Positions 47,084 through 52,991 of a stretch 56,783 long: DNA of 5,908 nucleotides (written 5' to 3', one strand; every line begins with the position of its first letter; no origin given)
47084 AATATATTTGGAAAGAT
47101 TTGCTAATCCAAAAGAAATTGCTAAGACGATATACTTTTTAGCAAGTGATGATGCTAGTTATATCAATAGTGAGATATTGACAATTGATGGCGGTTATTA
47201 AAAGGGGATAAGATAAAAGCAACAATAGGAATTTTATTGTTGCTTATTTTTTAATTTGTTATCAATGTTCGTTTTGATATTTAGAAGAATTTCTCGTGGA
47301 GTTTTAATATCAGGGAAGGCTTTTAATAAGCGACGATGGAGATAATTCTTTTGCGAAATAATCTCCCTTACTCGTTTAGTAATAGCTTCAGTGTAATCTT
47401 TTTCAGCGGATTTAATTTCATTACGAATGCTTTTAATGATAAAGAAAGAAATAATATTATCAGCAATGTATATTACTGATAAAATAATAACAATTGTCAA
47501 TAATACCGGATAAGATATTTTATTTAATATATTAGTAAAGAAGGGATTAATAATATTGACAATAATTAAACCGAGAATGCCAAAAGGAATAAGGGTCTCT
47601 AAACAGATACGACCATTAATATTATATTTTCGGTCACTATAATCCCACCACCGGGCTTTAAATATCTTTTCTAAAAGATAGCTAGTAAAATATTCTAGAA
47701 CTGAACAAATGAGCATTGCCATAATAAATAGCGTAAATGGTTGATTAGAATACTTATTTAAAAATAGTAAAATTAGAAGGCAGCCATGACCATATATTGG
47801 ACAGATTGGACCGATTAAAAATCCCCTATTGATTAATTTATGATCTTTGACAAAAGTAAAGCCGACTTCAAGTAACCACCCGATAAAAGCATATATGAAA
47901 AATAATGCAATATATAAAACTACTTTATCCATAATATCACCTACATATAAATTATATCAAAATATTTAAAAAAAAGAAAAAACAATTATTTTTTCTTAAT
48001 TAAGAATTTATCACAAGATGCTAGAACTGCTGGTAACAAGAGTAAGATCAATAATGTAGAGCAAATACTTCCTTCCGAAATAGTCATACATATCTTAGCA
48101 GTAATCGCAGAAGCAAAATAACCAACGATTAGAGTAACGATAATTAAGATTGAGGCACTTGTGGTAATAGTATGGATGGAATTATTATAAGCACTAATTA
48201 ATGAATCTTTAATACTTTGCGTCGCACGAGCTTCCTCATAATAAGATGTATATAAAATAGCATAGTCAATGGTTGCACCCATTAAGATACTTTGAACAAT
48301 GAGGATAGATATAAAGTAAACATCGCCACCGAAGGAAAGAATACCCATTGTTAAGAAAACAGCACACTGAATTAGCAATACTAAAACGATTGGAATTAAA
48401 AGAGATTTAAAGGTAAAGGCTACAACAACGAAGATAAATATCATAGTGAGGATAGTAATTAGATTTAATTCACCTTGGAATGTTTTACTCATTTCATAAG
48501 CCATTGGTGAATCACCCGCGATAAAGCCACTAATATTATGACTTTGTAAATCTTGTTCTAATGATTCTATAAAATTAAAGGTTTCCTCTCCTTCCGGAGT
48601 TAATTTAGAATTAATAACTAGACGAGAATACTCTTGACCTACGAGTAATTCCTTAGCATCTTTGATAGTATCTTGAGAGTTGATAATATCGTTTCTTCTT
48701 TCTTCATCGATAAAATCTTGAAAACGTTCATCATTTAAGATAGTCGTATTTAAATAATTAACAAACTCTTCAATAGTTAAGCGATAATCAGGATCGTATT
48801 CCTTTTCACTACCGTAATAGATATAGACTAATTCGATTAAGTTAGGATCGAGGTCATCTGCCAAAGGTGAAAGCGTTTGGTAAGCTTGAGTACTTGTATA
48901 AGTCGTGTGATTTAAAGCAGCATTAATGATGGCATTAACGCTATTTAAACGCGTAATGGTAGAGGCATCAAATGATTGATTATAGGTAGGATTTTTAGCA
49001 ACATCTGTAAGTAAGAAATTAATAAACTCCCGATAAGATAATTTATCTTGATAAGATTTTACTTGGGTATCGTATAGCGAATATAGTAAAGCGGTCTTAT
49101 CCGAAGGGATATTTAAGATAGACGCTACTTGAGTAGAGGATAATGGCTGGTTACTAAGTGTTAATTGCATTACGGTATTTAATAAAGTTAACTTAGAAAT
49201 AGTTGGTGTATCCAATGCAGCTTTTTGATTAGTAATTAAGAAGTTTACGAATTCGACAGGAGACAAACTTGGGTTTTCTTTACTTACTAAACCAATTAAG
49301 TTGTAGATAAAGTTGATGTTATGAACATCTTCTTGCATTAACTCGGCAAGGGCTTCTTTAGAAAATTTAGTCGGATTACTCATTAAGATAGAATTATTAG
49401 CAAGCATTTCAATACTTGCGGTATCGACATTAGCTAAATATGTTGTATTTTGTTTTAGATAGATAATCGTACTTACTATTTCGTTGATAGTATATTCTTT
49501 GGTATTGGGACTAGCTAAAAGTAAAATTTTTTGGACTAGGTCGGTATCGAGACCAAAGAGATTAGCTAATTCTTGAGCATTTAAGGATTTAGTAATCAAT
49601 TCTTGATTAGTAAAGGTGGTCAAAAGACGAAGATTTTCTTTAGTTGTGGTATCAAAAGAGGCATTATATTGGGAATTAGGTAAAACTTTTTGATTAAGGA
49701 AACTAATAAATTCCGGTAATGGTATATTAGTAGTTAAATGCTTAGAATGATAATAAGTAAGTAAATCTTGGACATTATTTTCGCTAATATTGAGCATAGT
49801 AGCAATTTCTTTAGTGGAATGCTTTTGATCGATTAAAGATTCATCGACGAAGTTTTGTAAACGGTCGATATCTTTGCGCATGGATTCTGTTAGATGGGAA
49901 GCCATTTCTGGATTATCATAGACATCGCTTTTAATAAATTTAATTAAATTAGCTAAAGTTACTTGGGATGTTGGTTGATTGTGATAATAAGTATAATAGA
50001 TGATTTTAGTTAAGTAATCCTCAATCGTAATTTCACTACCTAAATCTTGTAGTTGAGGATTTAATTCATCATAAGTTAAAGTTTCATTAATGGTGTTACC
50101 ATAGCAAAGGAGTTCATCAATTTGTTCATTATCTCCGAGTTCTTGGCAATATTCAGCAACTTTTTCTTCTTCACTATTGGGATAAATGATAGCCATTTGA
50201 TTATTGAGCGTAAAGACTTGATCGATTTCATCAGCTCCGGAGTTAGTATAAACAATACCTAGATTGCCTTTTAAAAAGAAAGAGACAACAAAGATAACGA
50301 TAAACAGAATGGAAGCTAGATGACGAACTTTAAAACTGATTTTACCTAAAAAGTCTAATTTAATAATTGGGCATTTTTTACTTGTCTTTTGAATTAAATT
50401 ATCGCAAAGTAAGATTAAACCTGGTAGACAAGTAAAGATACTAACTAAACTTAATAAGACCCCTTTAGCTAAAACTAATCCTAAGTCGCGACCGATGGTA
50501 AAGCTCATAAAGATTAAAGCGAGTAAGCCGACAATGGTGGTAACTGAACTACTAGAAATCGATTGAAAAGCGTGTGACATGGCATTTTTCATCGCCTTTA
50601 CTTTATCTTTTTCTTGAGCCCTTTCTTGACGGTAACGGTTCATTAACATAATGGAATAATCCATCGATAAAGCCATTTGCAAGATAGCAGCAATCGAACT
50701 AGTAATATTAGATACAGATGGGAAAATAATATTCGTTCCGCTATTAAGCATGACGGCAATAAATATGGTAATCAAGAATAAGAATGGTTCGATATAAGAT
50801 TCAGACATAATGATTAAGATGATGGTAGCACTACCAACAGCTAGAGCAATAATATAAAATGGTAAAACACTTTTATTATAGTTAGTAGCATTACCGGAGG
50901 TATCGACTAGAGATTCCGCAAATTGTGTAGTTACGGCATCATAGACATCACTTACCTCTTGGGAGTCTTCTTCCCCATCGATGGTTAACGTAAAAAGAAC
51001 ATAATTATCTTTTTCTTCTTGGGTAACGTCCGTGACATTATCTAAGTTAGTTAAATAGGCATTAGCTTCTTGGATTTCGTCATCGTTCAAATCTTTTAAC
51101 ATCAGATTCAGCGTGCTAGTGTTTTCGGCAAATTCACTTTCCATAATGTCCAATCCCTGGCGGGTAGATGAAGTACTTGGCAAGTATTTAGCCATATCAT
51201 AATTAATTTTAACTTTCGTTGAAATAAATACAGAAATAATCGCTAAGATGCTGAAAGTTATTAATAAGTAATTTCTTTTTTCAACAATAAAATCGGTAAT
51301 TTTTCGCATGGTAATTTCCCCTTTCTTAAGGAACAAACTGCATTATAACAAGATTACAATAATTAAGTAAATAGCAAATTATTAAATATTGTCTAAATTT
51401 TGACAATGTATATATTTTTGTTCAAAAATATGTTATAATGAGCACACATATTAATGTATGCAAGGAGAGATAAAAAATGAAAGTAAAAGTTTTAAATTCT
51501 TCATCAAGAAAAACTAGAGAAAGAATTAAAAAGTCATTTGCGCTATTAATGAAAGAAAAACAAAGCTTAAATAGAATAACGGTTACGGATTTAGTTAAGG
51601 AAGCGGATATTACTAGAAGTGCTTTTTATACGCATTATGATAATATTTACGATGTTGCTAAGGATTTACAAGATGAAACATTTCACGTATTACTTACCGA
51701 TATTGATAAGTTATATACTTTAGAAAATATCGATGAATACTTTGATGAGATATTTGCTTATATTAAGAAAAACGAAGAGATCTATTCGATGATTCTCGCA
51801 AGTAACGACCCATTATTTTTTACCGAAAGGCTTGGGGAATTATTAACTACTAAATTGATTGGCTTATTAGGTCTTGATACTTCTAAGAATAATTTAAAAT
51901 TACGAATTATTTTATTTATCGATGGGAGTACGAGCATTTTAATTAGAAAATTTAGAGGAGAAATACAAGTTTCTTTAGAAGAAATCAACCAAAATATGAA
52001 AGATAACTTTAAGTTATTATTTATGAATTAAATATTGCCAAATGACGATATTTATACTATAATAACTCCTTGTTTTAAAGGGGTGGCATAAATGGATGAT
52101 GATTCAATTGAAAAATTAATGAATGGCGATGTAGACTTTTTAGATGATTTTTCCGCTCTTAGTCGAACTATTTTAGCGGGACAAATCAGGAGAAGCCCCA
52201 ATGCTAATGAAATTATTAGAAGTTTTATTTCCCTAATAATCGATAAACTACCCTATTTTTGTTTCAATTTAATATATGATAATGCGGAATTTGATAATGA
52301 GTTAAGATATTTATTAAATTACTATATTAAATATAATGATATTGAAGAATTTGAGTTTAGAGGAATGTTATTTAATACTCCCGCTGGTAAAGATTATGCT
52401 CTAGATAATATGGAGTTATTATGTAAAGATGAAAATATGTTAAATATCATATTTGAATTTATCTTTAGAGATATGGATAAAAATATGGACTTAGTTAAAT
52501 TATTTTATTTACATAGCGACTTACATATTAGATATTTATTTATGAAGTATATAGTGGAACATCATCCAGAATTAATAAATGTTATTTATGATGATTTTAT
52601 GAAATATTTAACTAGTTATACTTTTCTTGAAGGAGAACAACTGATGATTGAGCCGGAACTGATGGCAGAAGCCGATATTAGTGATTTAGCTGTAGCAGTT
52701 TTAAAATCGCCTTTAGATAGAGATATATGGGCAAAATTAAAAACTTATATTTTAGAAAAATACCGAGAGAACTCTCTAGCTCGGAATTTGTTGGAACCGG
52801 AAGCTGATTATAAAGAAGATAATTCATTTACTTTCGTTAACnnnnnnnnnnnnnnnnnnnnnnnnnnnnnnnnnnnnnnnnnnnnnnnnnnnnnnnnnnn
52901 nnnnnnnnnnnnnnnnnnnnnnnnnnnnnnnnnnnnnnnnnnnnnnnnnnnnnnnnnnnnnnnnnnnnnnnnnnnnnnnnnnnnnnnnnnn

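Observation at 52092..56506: Tandem triplet of diverged paralogues: helical N-domain plus a miniature protein-kinase-like C-domain with a CxxC inside the glycine loop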

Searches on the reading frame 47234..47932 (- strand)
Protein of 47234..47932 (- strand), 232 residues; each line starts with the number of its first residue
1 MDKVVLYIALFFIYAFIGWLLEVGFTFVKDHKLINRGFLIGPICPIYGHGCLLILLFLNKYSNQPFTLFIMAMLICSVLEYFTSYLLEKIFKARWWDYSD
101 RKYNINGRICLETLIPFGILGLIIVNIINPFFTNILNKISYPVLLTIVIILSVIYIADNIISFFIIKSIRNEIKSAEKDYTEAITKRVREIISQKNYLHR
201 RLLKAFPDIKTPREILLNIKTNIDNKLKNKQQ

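Call 58: search_protein_families(library=pfam, proteins=[window:47234-47932:-], max_evalue=0.00001)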
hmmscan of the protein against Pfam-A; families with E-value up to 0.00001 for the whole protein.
window:47234-47932:- (232 aa): 1 family
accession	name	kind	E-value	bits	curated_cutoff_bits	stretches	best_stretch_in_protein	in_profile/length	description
PF06541.16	ABC_trans_CmpB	-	1.1e-51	175.4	25.9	1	10-162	2-150/151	Putative ABC-transporter type IV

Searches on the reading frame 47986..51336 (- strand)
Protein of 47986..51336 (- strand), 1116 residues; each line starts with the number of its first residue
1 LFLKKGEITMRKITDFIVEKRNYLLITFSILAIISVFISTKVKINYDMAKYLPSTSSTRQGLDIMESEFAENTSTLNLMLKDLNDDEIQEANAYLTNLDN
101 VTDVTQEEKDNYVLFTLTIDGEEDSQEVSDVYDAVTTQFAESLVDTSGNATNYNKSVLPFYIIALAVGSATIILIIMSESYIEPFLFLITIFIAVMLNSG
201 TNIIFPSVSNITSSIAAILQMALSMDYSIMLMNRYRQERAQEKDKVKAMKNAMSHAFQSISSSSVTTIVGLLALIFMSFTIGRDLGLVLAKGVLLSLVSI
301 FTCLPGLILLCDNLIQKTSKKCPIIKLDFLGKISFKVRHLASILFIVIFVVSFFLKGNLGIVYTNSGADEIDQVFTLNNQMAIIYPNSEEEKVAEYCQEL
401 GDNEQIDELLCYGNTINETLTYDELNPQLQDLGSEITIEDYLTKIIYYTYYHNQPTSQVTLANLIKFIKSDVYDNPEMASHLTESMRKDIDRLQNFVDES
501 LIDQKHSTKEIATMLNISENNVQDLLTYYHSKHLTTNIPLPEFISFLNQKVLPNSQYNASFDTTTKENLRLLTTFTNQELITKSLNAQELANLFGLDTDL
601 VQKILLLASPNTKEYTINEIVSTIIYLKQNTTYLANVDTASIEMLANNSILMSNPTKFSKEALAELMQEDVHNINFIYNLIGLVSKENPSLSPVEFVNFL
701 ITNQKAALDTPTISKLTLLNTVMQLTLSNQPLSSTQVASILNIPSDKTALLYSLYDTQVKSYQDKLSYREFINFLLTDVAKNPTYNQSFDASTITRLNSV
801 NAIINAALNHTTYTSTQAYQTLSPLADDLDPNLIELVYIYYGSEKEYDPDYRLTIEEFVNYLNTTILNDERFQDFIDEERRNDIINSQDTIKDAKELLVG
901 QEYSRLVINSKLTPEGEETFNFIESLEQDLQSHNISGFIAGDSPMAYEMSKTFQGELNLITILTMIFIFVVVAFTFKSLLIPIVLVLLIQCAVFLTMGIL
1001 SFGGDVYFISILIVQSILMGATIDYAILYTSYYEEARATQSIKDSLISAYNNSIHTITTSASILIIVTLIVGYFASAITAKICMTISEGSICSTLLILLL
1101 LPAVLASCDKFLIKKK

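Call 3: search_protein_families(library=pfam, proteins=[window:47986-51336:-], max_evalue=1)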
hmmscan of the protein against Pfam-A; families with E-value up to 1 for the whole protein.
window:47986-51336:- (1116 aa): 12 families
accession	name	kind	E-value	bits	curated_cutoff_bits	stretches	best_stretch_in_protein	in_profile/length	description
PF03176.21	MMPL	-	6.8e-44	150.6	20.5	2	911-1108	95-302/333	MMPL family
PF00873.25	ACR_tran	-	3.6e-05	22.1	28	2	950-1104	857-1016/1021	AcrB/AcrD/AcrF family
PF20990.2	DUF2207_C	-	0.00046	20.4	33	1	78-254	60-211/247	Predicted membrane protein (DUF2207) C-terminal domain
PF15937.10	PrlF_antitoxin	-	0.0011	19.5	32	1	761-808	45-92/99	prlF antitoxin for toxin YhaV_toxin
PF13542.12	HTH_Tnp_ISL3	-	0.02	14.8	27.4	1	492-530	15-51/51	Helix-turn-helix domain of transposase family ISL3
PF08281.18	Sigma70_r4_2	-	0.024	14.7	25.7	1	506-523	27-44/54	Sigma-70, region 4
PF25500.1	DUF7913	-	0.047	14.2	27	1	445-499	47-101/120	Domain of unknown function (DUF7913)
PF24964.1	DUF7769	-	0.056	13.6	27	1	504-524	23-43/55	Domain of unknown function (DUF7769)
PF12728.13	HTH_17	-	0.13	13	27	0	507-526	3-22/51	Helix-turn-helix domain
PF00196.25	GerE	-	0.15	12.1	23.5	1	507-523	19-35/57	Bacterial regulatory proteins, luxR family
PF13384.12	HTH_23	-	0.3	11.4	24.6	1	501-529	13-41/50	Homeodomain-like domain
PF21235.4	UBA_ARI1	-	0.63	10.3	26.9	0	504-530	3-29/41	E3 ubiquitin-protein ligase ARIH1, UBA-like domain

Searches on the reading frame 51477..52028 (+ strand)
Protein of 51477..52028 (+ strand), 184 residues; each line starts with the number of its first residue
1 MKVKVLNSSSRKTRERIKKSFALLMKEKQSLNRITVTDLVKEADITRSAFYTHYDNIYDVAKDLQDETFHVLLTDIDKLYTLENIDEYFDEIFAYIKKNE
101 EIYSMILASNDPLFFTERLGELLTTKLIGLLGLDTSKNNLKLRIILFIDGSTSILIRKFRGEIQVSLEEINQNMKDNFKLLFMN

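Call 3: search_protein_families(library=pfam, proteins=[window:51477-52028:+], max_evalue=1)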
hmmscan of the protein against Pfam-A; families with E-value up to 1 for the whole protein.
window:51477-52028:+ (184 aa): 7 families
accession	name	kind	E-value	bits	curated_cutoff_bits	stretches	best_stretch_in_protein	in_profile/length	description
PF14278.11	TetR_C_8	-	9.5e-07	29.3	26.1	1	83-176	1-99/103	Transcriptional regulator C-terminal region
PF00440.29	TetR_N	-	0.0035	17.5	24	1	30-60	13-43/47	Bacterial regulatory proteins, tetR family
PF19776.5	DUF6262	-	0.004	17.8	29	1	6-54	6-54/110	Family of unknown function (DUF6262)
PF18015.7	Acetyltransf_19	-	0.0051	17.5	23.8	1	79-117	57-95/113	Acetyltransferase (GNAT) domain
PF17832.7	Pre-PUA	-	0.031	15.3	23.5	0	94-123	47-76/86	Pre-PUA-like domain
PF13234.12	MTR4_beta-barrel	-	0.081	13.6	26.4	1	10-81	115-182/203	Mtr4-like, beta-barrel domain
PF23998.1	BTB_BTBDG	-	0.13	13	27.9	1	10-67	39-97/122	BTBDG BTB/POZ domain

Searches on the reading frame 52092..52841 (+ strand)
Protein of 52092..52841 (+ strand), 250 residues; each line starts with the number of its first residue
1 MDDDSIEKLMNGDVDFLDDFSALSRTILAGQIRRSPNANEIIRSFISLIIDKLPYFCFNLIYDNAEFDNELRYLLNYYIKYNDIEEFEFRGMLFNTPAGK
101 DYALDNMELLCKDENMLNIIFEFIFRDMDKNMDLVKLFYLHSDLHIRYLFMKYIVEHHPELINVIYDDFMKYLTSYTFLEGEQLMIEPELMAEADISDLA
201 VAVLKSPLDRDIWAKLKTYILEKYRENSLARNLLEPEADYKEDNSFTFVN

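Call 46: predict_structure(alignment_id=A4)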
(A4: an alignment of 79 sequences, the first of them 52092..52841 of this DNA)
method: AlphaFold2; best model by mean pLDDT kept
length: 250 residues; sequences in the alignment: 79
mean_pLDDT: 93.0   pTM: 0.86
mean pLDDT of the five models: 93.0, 92.9, 92.9, 92.2, 92.2
residues with pLDDT >= 90: 217; 70-90: 17; 50-70: 12; < 50: 4
segments of 3 or more residues with pLDDT < 50: 246-248
pLDDT, mean of each block of 10 residues (from residue 1): 87 96 97 97 98 98 98 98 98 98 97 97 97 95 97 98 93 87 82 98 96 97 97 75 55
secondary structure, 60 per line:
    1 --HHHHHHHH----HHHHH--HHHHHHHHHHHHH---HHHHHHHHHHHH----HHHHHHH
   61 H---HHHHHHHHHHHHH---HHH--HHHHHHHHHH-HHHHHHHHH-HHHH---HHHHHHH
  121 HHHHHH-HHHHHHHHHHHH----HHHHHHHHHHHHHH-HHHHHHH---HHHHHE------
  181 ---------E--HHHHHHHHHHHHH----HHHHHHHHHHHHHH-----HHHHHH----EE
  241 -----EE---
elements in order: H3-10 H15-19 H22-34 H38-49 H54-61 H65-77 H86-95 H97-105 H107-110 H114-126 H128-139 H144-157 H159-165 H169-173 H193-205 H210-223 H229-234

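Call 49: fold_search(model_id=the predicted structure, library=pdb)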
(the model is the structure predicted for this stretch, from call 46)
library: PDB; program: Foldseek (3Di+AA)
matches with E <= 10: 410; with E <= 0.001: 0
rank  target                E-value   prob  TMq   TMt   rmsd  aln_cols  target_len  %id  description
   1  6y5q_u                1.9e-01  0.75  0.32  0.13  14.7       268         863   12  human 17S U2 snRNP (released 2020-06-17)
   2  7pks_g                2.7e-01  0.77  0.36  0.14  13.6       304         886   11  Structural basis of Integrator-mediated transcription regulation (released 2021-12-08)
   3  9ijj_AQ               4.1e-01  0.54  0.33  0.21  11.1       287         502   13  In situ structure of the central apparatus in mouse sperm axoneme. (released 2025-06-04)
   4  7ep2_B                4.1e-01  0.23  0.22  0.21  13.7       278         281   11  Crystal structure of ZYG11B bound to GGFN degron (released 2021-07-14)
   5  7ep5_A                4.1e-01  0.20  0.19  0.19  16.1       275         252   14  Crystal structure of ZER1 bound to GKLH degron (released 2021-07-14)
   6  9ijj_AK               4.8e-01  0.54  0.32  0.20  11.9       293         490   13  In situ structure of the central apparatus in mouse sperm axoneme. (released 2025-06-04)
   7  9qpq_I                5.7e-01  0.30  0.26  0.23  11.3       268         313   12  The structure of the COPI leaf bound to GOLPH3 (released 2025-10-22)
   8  9f5w_D                6.0e-01  0.15  0.20  0.08  14.6       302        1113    9  Human condensin II - M18BP1 complex (released 2025-07-02)
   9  5dlq_A                6.9e-01  0.23  0.26  0.10  14.2       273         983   16  Crystal structure of RanGTP-Exportin 4-eIF5A complex (released 2016-06-22)
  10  7bii_A                6.9e-01  0.16  0.21  0.05  14.1       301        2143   14  Crystal structure of Nematocida HUWE1 (released 2021-07-28)
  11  8rc4_g                7.6e-01  0.54  0.36  0.13  11.4       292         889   10  Structure of Integrator-PP2A complex (released 2024-02-07)
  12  9ptd_B                8.7e-01  0.60  0.43  0.33  13.1       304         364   12  Crystal structure of C. elegans PUF-3 (released 2025-12-17)
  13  9mhg_A                8.7e-01  0.16  0.24  0.09  15.7       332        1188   10  Cryo EM reconstruction of PI3KC3-C1 in complex with Human RAB1A(Q70L), VPS34 kinase domain in the inactive conformatio (released 2025-02-12)
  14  4a3t_A                9.1e-01  0.15  0.22  0.16  11.5       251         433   14  yeast regulatory particle proteasome assembly chaperone Hsm3 (released 2012-04-11)
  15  9ken_A                9.6e-01  0.15  0.24  0.08  15.1       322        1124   12  cryo-EM structure of TRIP12 in complex with K29/48 branched-triUb (released 2025-08-06)
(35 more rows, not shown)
